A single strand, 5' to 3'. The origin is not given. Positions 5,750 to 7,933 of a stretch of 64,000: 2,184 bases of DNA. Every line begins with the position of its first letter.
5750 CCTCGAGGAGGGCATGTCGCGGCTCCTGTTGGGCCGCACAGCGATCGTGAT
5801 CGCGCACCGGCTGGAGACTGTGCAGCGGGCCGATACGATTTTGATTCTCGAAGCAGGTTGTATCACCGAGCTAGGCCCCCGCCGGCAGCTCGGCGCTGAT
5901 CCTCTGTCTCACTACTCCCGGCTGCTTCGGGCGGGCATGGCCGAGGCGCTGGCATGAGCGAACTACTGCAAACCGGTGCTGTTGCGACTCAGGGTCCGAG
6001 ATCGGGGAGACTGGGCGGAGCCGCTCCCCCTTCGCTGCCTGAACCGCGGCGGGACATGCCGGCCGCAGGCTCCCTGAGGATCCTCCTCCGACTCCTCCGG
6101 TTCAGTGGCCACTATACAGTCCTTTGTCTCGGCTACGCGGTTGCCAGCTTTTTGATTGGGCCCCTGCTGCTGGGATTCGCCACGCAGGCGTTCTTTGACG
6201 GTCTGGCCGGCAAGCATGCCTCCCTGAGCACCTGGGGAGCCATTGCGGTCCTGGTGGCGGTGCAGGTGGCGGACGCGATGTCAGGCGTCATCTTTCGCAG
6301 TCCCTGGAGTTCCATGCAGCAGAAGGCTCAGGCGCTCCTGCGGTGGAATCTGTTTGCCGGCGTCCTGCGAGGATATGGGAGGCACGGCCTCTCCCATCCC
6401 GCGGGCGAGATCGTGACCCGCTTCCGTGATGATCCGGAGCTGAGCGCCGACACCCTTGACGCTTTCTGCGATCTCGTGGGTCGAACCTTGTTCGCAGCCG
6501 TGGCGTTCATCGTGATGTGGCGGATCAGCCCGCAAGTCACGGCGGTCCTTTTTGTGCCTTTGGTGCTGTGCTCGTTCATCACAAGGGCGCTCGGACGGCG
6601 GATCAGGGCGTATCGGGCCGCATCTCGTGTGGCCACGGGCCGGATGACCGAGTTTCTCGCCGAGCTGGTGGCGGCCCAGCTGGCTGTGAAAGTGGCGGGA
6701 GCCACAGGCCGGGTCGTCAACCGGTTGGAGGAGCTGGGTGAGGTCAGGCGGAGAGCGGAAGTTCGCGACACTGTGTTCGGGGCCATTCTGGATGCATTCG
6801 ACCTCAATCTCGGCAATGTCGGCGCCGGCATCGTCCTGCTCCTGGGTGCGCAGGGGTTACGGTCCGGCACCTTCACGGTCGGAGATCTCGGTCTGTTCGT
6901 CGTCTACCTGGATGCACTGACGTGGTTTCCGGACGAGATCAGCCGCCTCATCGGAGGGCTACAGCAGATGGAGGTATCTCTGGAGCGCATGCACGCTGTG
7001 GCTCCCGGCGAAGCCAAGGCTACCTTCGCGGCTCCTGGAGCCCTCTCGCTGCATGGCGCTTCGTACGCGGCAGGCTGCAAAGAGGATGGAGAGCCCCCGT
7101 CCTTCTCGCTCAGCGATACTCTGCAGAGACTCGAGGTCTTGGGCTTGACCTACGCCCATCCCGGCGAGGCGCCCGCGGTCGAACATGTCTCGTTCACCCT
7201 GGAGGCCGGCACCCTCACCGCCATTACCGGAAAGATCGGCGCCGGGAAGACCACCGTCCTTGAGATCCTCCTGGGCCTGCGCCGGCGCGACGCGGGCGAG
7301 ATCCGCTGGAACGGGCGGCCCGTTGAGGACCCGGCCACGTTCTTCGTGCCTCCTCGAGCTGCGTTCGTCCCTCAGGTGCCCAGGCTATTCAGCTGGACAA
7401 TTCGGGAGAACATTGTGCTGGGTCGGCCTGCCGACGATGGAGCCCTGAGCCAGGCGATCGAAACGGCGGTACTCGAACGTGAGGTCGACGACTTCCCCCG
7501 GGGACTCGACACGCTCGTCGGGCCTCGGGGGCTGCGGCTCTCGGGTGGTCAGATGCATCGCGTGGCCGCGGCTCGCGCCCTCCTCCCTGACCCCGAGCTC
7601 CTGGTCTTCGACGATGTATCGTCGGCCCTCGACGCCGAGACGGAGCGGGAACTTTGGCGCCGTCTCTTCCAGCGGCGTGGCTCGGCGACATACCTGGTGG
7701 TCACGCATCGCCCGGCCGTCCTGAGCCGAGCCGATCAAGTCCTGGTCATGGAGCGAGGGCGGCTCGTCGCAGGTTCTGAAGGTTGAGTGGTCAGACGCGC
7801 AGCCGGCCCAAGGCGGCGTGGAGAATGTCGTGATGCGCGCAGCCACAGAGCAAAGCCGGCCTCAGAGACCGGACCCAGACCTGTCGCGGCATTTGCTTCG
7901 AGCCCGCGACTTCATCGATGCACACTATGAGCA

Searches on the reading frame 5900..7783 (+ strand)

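Call 43: search_protein_families(library=pfam, proteins=[window:5900-7783:+], max_evalue=0.0001)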
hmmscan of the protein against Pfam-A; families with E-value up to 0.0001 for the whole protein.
window:5900-7783:+ (628 aa): 3 families
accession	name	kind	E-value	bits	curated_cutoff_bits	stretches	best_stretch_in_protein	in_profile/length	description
PF00005.33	ABC_tran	-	2.5e-22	80.4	25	1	428-572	2-134/137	ABC transporter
PF00664.28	ABC_membrane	-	5.5e-17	62.8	28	1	83-342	14-272/274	ABC transporter transmembrane region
PF02463.25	SMC_N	-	2.2e-06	27.7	40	0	547-617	137-211/220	RecF/RecN/SMC N terminal domain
